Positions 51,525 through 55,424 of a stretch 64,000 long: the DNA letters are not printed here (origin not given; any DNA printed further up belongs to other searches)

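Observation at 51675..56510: Giant 1611-aa protein with a GspK-like head and a ~1250-aa unknown body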

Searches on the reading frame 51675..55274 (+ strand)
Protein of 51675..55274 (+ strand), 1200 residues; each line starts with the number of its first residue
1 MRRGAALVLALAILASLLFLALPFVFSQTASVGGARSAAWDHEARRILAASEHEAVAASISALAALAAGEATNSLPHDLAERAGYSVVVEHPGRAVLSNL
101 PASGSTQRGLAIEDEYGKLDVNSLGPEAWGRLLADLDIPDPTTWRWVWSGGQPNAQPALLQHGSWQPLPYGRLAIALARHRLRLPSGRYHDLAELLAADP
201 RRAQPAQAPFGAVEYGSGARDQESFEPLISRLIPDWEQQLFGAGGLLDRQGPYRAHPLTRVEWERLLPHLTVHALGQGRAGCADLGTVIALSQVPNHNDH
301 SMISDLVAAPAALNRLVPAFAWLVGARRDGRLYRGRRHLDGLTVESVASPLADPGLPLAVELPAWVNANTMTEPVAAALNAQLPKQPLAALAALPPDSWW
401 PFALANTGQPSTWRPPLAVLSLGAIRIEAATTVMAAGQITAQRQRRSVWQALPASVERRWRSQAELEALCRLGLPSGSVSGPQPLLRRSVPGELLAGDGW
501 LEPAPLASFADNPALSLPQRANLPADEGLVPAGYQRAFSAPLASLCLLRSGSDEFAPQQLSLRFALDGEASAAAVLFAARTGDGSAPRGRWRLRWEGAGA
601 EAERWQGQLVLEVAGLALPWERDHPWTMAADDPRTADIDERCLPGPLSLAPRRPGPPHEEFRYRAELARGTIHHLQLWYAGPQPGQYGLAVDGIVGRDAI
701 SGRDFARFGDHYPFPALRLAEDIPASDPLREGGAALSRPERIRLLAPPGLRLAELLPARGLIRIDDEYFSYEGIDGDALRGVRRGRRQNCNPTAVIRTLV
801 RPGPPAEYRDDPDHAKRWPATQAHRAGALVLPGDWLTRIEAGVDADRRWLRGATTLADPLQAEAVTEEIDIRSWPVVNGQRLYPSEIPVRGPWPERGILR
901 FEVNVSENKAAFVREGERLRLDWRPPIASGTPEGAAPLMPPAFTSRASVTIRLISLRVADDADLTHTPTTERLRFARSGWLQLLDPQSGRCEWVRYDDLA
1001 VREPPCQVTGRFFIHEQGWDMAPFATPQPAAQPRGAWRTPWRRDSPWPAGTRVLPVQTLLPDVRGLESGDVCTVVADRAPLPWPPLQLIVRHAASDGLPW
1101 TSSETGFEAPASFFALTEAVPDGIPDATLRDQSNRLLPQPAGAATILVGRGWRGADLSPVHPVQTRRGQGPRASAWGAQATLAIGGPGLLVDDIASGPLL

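Call 30: search_protein_representatives(protein=window:51675-55274:+)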
Query: 1200 residues. Proteins with E-value up to 0.001 (for the whole library): 119; up to 1e-10: 97; up to 1e-30: 46. The best 119 are listed.
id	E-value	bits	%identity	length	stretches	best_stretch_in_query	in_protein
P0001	0.0e+00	2706.8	100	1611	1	1-1200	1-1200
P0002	4.0e-132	459.0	39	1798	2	504-1176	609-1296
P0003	2.3e-114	400.2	45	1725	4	550-838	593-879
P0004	3.0e-114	399.8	40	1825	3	2-518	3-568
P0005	8.6e-104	365.2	38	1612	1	2-1196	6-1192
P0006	1.9e-100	354.1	38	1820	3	813-1175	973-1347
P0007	1.9e-100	354.1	38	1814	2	590-1177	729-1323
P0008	4.5e-100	352.9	48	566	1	2-520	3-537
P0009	3.3e-90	320.2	40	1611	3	891-1177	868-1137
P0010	1.4e-83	298.3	39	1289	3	2-522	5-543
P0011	2.3e-79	284.3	44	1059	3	532-931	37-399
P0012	9.3e-67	242.5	37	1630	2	223-1199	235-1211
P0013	3.7e-61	224.0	36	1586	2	106-1199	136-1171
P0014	1.1e-50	189.3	38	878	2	608-860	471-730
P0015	9.5e-50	186.2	38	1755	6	666-860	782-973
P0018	4.7e-49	183.9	32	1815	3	672-1186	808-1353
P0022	5.9e-45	170.3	40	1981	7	669-856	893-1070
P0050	2.9e-29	118.3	34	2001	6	107-291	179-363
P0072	6.0e-21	90.8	42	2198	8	702-794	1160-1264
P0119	8.2e-04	34.0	35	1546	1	3-135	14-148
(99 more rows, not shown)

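Call 75: search_protein_families(library=ncbifam, alignment_id=A5, max_evalue=0.01)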
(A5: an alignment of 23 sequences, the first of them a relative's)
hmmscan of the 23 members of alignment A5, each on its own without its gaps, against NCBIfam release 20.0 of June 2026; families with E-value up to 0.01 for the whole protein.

A. member 1, P0119 (1546 aa): 1 family
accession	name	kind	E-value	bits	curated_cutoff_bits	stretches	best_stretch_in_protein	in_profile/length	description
NF037980.1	T2SS_GspK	equivalog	1.9e-08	34.2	130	1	14-137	2-106/307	type II secretion system minor pseudopilin GspK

B. families by the number of members that match (of 23 scanned): 1 family
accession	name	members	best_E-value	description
NF037980.1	T2SS_GspK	2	7.4e-11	type II secretion system minor pseudopilin GspK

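Call 79: list_cluster_members(proteins=[P0002, P0003, P0005, P0007, P0015, P0018, P0022, P0050, P0072, P0119])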
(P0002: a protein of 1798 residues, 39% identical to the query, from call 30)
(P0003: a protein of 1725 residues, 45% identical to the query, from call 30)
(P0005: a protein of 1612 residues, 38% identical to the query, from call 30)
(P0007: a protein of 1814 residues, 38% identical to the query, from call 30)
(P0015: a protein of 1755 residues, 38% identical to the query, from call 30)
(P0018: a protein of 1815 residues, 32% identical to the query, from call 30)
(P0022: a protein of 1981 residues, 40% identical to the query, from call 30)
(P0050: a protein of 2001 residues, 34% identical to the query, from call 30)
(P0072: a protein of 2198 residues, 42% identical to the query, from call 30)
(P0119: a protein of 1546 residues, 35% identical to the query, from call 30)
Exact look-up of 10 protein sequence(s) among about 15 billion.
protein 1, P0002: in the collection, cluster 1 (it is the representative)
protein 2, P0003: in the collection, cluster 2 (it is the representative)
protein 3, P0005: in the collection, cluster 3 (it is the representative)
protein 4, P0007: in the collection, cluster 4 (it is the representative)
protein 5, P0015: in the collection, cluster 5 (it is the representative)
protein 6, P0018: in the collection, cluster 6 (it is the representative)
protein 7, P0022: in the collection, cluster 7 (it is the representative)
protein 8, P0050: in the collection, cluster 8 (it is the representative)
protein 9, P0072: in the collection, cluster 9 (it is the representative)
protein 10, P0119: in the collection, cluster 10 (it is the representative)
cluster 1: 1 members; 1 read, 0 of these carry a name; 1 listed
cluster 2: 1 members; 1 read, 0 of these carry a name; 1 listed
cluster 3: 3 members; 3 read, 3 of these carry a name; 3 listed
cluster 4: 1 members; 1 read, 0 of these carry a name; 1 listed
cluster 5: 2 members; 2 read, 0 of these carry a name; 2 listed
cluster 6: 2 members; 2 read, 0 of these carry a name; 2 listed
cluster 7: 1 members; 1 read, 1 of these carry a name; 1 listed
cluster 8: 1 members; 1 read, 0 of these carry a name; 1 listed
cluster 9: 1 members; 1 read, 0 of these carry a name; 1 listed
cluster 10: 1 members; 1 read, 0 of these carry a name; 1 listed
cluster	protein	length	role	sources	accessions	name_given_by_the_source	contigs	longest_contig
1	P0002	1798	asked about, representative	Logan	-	-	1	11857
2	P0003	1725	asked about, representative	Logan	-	-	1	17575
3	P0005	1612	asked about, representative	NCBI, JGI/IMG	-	hypothetical protein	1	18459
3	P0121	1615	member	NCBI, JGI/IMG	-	hypothetical protein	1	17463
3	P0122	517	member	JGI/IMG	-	hypothetical protein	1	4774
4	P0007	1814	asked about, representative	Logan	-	-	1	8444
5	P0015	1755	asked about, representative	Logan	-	-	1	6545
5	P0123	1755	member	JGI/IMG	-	-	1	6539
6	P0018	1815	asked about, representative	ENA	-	-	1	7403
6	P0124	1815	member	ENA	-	-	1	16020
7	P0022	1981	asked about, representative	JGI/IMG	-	hypothetical protein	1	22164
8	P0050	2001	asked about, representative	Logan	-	-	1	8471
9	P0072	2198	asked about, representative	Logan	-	-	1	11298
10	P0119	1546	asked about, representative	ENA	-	-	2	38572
